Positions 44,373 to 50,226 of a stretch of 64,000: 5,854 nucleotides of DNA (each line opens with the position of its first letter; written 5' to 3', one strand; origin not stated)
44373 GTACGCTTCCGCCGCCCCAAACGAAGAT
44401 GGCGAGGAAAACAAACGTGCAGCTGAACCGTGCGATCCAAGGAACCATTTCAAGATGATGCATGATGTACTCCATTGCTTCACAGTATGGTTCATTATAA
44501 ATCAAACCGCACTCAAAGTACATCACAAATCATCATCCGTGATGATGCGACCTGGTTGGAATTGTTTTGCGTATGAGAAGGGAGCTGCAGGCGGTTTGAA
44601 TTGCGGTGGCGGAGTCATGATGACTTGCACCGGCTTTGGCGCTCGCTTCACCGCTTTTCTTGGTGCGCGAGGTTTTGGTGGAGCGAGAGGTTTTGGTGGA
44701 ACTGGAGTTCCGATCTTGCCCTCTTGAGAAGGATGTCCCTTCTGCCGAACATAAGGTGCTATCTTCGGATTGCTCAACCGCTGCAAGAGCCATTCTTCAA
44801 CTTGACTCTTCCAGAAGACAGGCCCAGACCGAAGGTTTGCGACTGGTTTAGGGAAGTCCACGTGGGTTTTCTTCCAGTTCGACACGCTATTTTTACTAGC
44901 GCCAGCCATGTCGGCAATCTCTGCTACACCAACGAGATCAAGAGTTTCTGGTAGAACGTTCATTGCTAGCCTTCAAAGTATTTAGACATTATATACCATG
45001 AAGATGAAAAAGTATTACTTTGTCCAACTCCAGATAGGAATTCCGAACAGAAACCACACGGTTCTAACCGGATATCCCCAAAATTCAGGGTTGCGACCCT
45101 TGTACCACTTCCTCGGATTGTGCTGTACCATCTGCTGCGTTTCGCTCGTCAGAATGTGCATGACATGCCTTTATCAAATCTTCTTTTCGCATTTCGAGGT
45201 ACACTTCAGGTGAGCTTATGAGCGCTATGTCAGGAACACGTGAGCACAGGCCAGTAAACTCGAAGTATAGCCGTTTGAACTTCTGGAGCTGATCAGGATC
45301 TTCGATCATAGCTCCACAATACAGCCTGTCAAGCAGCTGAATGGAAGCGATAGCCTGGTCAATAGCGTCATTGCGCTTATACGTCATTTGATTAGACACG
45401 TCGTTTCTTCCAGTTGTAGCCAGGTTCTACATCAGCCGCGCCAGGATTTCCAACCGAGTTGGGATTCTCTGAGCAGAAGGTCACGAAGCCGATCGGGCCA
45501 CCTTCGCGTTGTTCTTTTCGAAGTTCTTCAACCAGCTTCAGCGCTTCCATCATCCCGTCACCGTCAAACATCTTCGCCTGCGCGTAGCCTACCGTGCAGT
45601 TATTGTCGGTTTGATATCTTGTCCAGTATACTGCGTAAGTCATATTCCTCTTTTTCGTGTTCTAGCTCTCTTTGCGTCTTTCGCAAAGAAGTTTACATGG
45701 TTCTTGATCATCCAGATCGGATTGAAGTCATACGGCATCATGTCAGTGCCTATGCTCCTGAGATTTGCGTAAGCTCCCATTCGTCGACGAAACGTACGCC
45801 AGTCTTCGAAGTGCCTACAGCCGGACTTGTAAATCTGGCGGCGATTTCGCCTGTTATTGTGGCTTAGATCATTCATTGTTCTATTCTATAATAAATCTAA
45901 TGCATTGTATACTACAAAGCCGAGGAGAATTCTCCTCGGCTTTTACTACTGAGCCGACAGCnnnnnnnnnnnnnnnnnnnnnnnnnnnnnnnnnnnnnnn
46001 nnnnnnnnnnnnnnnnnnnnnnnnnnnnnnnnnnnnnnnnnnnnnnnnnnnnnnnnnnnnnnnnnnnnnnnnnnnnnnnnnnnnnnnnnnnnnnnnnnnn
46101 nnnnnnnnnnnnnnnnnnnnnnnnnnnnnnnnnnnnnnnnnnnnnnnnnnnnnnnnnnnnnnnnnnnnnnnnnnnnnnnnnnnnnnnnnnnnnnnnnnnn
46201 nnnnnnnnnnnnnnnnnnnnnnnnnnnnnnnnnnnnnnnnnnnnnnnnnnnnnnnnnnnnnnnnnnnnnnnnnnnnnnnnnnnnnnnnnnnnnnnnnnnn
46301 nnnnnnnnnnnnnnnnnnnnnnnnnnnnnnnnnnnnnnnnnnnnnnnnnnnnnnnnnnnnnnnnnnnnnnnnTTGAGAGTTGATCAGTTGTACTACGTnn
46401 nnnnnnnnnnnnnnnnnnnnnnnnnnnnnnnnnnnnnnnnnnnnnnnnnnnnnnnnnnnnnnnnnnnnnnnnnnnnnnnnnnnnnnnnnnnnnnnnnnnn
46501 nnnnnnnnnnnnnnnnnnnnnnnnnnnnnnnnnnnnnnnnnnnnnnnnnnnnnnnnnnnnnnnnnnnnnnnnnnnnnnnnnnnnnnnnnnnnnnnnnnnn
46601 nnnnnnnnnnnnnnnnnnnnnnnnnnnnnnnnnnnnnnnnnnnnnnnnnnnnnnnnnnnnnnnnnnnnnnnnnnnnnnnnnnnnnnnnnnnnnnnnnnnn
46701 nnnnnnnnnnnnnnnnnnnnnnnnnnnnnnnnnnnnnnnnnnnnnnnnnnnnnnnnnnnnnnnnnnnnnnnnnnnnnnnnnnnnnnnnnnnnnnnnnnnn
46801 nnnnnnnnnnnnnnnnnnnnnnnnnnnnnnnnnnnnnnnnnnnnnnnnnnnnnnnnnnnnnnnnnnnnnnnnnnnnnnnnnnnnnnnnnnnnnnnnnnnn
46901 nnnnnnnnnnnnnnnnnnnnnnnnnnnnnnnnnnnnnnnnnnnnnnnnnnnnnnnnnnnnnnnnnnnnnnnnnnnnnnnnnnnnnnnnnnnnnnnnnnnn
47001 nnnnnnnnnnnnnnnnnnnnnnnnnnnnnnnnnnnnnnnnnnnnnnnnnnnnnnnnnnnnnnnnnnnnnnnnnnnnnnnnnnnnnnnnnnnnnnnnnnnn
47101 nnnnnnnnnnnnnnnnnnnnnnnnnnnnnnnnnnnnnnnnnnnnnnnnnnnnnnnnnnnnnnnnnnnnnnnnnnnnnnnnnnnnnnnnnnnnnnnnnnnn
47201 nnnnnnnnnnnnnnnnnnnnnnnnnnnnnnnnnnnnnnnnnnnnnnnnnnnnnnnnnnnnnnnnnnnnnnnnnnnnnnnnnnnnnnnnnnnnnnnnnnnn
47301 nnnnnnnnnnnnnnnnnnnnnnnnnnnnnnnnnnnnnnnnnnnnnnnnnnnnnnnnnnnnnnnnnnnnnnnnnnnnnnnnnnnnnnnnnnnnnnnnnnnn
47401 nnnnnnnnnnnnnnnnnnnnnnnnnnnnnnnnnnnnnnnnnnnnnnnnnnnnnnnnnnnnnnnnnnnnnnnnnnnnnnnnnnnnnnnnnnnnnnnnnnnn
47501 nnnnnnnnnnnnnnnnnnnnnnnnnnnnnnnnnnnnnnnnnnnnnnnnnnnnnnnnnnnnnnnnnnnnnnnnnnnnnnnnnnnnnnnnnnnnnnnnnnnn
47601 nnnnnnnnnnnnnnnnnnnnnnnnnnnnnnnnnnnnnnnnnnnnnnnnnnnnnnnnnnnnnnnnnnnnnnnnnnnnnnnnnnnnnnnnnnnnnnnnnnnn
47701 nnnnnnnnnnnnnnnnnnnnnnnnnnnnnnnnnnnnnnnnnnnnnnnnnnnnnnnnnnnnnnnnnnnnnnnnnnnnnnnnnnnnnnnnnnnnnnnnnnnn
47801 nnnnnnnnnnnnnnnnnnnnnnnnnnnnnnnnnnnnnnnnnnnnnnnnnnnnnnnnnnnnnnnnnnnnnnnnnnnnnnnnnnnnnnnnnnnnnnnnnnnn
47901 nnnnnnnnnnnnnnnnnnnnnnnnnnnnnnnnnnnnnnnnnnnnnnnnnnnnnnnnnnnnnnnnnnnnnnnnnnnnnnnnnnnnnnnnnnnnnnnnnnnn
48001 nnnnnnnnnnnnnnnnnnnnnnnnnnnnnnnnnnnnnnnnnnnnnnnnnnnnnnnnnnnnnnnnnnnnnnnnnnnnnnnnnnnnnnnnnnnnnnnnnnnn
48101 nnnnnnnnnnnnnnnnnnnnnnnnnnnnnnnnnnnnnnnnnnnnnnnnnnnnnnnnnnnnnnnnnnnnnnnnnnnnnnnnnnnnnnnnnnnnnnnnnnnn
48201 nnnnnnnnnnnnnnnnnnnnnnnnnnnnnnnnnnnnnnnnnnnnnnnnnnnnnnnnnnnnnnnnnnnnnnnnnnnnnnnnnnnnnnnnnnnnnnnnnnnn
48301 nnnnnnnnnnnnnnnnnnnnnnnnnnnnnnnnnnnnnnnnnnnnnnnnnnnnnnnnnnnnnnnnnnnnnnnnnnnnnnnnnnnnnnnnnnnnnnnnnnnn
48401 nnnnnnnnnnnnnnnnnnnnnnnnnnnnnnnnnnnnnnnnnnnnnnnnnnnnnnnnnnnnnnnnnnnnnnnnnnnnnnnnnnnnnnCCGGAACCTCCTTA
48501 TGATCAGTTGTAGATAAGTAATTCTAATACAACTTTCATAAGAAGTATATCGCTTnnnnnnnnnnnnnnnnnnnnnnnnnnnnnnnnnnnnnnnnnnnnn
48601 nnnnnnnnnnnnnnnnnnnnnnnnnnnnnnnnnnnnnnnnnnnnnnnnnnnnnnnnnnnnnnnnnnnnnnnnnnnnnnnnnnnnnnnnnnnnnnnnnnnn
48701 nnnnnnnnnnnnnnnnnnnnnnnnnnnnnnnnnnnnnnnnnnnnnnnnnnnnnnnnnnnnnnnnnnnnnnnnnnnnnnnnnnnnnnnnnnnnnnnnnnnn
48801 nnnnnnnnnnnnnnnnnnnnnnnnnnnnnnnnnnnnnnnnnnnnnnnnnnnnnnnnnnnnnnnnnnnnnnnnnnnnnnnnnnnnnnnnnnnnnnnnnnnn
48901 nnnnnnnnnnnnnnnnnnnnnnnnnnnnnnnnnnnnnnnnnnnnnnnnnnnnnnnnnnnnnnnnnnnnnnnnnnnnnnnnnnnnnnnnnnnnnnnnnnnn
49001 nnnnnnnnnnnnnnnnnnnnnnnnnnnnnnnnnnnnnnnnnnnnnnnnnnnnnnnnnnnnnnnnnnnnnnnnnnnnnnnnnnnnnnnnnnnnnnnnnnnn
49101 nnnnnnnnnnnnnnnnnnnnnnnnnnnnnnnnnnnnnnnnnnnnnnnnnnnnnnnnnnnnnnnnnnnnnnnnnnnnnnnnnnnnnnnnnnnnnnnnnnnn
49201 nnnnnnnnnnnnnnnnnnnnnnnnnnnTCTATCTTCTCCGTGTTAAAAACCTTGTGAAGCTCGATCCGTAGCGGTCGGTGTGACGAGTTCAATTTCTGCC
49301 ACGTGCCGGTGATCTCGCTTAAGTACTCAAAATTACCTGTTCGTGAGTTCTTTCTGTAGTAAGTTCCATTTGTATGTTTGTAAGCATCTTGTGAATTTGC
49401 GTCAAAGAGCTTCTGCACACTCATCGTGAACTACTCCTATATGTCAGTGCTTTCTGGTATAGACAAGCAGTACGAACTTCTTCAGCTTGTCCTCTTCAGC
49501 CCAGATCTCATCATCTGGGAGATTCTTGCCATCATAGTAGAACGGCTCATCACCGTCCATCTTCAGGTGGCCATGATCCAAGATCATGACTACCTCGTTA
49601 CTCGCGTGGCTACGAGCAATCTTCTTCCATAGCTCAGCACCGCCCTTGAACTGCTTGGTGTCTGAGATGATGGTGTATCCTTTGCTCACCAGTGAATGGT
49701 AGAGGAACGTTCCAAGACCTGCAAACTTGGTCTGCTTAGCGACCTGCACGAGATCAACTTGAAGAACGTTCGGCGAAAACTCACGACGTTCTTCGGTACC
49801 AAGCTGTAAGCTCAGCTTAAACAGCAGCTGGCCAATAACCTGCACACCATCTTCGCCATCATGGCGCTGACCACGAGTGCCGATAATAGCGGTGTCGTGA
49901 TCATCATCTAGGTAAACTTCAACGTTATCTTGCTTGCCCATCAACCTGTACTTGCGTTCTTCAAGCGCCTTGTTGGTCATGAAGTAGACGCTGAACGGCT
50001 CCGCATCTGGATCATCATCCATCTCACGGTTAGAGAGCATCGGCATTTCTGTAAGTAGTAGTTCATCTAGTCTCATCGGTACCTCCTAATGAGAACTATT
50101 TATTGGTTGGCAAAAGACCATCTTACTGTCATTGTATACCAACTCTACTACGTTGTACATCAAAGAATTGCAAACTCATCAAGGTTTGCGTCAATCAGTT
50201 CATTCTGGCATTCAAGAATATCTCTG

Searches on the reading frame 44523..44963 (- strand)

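Call 105: search_protein_families(library=phrogs, proteins=[window:44523-44963:-], max_evalue=0.001)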
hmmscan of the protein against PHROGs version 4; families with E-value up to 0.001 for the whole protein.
window:44523-44963:- (146 aa): 3 families
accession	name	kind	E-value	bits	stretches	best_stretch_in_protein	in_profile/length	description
phrog_2620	-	integration and excision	0.00013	22.9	1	9-61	78-134/187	excisionase and transcriptional regulator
phrog_66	-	integration and excision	0.00019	22.2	1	6-68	89-149/412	excisionase and transcriptional regulator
phrog_597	-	DNA, RNA and nucleotide metabolism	0.00038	21.5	1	9-59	111-161/200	DNA binding protein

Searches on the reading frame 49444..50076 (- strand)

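Call 79: search_protein_families(library=ncbifam, proteins=[window:49444-50076:-], max_evalue=0.1)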
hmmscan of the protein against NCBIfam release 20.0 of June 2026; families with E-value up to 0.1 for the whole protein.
window:49444-50076:- (210 aa): 0 families

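Call 105: search_protein_families(library=phrogs, proteins=[window:49444-50076:-], max_evalue=0.001)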
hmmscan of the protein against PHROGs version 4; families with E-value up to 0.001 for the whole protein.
window:49444-50076:- (210 aa): 2 families
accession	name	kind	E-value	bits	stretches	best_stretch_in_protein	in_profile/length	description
phrog_7522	-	unknown function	3.2e-14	53.7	1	73-205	64-201/210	-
phrog_3307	-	unknown function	0.00099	19.9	0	104-151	123-170/241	-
